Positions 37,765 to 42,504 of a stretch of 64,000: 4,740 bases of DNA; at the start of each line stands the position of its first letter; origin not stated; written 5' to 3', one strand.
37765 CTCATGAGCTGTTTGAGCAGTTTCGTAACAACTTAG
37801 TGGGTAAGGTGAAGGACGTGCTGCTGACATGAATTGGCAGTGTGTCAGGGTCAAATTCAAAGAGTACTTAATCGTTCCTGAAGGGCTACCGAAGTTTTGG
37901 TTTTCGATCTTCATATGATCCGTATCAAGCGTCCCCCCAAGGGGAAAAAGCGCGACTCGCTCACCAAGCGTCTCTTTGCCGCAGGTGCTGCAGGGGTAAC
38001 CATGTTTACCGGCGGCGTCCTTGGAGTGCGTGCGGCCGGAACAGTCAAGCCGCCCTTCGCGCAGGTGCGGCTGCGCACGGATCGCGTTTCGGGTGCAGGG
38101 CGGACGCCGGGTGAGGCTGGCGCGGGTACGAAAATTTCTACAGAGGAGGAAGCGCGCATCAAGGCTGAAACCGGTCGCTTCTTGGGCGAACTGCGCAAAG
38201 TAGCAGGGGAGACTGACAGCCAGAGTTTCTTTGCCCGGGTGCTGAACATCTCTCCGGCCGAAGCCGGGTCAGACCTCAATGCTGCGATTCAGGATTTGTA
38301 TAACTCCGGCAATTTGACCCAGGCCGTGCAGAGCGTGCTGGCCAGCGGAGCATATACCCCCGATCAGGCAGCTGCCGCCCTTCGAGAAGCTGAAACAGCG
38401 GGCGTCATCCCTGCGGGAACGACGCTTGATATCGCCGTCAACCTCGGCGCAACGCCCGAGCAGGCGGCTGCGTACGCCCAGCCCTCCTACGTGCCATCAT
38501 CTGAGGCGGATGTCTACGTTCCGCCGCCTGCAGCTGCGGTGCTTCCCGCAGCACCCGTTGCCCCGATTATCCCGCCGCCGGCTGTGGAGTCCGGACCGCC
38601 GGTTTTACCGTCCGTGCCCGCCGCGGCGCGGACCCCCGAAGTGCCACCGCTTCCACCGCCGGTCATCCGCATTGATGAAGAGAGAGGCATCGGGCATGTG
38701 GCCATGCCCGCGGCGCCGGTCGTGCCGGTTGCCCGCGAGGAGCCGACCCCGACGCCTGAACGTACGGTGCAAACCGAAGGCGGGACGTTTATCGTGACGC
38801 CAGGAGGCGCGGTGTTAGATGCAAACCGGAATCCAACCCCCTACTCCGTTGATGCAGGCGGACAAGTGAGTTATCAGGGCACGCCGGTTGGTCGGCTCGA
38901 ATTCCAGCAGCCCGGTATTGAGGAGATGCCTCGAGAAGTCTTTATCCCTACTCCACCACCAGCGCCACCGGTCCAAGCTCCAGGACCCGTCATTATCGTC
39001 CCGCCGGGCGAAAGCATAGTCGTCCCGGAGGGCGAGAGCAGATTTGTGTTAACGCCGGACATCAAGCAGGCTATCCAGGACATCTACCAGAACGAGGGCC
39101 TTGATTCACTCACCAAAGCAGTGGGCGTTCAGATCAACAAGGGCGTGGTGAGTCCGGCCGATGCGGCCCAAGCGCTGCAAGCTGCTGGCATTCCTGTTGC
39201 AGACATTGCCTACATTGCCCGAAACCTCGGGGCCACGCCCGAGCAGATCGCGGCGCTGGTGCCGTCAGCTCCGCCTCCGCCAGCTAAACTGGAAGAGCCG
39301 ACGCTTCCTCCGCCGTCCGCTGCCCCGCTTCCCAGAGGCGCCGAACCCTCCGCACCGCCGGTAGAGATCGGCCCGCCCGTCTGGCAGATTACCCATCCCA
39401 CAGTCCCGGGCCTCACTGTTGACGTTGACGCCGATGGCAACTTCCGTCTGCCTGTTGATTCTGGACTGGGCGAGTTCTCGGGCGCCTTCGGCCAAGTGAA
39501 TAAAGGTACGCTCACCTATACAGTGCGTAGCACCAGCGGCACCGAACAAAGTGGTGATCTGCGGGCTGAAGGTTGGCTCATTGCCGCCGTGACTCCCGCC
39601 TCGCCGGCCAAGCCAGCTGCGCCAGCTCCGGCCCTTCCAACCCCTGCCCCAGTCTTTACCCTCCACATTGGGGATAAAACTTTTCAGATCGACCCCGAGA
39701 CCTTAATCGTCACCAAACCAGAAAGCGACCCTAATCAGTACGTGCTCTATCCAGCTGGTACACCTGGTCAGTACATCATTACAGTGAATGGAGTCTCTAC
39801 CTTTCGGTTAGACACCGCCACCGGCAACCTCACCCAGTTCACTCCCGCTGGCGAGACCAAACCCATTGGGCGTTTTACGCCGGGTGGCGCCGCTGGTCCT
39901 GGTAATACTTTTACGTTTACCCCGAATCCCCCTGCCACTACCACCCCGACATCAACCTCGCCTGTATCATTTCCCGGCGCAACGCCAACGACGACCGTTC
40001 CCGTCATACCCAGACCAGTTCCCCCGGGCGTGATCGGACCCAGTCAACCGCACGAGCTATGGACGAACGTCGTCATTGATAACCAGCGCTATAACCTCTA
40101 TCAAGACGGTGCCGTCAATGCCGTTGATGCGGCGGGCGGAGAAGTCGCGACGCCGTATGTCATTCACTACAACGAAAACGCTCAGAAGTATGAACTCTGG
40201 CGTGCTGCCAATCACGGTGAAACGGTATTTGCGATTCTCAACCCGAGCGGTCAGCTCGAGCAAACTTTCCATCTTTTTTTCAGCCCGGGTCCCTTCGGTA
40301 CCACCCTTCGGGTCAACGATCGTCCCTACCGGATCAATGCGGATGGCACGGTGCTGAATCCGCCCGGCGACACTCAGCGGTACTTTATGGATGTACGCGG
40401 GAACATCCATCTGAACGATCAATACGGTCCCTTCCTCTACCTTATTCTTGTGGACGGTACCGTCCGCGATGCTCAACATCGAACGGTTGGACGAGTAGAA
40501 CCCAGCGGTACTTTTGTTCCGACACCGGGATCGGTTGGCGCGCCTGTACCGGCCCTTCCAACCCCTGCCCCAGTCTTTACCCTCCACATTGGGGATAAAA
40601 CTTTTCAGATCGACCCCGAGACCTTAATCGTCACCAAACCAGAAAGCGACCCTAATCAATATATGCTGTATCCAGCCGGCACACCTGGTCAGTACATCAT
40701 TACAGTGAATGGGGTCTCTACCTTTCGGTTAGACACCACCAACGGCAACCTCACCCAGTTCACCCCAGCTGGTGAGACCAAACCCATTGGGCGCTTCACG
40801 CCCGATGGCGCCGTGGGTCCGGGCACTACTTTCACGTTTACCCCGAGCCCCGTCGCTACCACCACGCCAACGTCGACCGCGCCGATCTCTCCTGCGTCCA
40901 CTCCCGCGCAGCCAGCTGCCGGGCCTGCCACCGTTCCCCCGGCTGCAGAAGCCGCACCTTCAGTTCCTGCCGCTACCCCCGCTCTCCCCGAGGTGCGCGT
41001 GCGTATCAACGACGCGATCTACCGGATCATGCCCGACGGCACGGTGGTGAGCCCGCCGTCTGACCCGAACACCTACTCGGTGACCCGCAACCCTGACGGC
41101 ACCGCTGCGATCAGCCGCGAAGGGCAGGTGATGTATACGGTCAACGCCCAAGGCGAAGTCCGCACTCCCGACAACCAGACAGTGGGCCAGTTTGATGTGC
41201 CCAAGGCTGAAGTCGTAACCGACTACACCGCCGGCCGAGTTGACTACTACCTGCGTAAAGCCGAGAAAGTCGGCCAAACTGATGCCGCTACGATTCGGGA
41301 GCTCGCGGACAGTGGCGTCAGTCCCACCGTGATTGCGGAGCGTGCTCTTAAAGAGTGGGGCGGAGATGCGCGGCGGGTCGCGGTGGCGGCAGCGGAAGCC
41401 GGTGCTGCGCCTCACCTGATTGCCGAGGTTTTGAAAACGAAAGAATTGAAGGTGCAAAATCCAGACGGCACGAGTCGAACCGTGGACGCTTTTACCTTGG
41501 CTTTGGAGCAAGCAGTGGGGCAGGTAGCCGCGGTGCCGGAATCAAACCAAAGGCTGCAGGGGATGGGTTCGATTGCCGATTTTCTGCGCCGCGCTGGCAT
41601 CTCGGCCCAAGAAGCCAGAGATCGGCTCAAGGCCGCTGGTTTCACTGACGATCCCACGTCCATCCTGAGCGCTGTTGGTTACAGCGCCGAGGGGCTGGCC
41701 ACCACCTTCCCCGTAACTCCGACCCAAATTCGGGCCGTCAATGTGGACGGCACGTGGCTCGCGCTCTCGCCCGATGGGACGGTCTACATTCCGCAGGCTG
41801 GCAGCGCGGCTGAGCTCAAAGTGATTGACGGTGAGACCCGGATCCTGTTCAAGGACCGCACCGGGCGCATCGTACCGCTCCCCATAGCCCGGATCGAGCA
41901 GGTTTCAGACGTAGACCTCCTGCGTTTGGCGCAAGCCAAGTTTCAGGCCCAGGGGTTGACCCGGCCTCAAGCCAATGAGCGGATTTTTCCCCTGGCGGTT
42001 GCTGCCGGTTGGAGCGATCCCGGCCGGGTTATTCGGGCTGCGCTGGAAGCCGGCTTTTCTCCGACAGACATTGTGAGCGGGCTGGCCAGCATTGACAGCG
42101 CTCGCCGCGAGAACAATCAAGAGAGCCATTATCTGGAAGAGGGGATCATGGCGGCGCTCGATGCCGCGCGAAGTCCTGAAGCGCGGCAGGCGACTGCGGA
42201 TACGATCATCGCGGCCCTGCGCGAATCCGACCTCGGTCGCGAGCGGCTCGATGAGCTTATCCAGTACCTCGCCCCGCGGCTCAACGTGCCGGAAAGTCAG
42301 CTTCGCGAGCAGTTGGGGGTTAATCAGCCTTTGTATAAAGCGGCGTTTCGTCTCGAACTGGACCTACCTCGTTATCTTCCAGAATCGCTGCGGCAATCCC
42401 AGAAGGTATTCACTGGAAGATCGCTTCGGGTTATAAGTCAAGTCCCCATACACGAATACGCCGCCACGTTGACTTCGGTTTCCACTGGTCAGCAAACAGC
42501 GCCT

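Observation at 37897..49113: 11.2-kb gene for a 3738-aa surface protein combining a sialidase-like BNR propeller with about 12 copies of an uncharacterised ~150-aa module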

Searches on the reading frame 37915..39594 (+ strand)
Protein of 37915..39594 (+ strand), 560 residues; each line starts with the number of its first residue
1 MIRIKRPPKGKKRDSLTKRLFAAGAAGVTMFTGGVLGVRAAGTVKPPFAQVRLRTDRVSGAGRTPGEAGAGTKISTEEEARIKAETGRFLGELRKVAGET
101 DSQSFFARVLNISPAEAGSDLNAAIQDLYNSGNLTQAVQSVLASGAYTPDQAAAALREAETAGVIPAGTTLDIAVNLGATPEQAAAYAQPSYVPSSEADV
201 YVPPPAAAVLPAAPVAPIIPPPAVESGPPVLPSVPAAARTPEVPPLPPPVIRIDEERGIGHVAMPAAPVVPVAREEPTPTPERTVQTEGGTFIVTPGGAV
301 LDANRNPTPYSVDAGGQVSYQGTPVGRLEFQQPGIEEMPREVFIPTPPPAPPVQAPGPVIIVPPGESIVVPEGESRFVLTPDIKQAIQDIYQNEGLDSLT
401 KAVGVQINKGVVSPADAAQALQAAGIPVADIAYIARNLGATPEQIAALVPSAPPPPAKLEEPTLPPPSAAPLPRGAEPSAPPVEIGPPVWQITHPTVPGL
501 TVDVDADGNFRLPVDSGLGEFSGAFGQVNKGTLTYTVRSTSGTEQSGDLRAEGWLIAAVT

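Call 69: search_protein_families(library=pfam, proteins=[window:37915-39594:+], max_evalue=1)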
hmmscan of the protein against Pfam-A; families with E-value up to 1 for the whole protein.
window:37915-39594:+ (560 aa): 1 family
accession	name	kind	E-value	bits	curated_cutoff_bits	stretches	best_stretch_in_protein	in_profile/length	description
PF22560.2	GMT-wHTH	-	0.02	15.7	27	0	94-134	35-75/82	GMT-like wHTH domain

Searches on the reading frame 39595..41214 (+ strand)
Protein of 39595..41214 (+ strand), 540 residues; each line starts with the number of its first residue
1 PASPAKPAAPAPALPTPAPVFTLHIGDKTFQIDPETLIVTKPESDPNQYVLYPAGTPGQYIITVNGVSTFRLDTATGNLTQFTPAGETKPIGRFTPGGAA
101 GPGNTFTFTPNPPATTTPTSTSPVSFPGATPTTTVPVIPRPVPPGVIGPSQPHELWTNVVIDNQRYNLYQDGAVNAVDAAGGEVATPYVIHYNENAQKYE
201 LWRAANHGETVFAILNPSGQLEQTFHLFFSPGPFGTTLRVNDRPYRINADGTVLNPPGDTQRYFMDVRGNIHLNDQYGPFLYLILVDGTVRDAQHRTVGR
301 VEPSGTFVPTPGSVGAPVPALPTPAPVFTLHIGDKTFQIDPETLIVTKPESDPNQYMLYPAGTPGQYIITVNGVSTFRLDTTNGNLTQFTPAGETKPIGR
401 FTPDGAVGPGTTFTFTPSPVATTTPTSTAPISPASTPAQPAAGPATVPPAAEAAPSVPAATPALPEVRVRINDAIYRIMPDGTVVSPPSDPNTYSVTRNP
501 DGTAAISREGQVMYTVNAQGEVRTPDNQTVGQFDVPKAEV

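Call 69: search_protein_families(library=pfam, proteins=[window:39595-41214:+], max_evalue=1)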
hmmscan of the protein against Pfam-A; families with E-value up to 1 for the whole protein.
window:39595-41214:+ (540 aa): 5 families
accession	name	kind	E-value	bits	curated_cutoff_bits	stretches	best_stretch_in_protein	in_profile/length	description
PF02311.25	AraC_binding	-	0.0075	16.5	21.1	0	237-263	35-61/135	AraC-like ligand binding domain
PF06536.16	Av_adeno_fibre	-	0.03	14.6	22.7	0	22-39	17-34/56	Avian adenovirus fibre, N-terminal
PF22898.2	NOMO1-like_1st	-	0.073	13.6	27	0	347-386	28-68/85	BOS complex subunit NOMO1-like, first beta sandwich domain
PF21785.3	Bflower_2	-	0.19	12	38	0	285-306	48-68/112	5-fold beta-flower protein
PF12396.14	DUF3659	-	0.32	11.3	24.8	0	515-532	7-24/61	Protein of unknown function (DUF3659)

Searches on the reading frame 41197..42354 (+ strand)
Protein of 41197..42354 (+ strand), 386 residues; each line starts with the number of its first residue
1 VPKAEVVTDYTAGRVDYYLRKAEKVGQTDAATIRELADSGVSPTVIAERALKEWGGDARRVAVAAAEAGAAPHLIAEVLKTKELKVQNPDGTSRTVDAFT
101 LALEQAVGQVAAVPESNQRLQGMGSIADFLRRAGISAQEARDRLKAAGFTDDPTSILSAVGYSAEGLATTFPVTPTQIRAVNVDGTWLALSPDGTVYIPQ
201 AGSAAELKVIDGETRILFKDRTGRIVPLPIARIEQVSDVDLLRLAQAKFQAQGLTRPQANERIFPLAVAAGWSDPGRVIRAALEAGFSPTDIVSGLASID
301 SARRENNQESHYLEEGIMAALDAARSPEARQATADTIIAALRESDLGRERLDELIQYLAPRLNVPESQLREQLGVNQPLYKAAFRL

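Call 69: search_protein_families(library=pfam, proteins=[window:41197-42354:+], max_evalue=1)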
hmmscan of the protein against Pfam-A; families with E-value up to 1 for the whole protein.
window:41197-42354:+ (386 aa): 3 families
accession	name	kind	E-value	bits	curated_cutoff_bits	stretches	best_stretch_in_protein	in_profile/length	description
PF25296.1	Decapeptide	-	0.0084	16.4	45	1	123-168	20-58/74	Decapeptide repeat region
PF12637.14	TSCPD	-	0.012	16.3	22.8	0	100-161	19-81/88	TSCPD domain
PF24410.1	wHTH-HSP90_Na-assoc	-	0.91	10.4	23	0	275-297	29-51/55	wHTH-Hsp90_Na associated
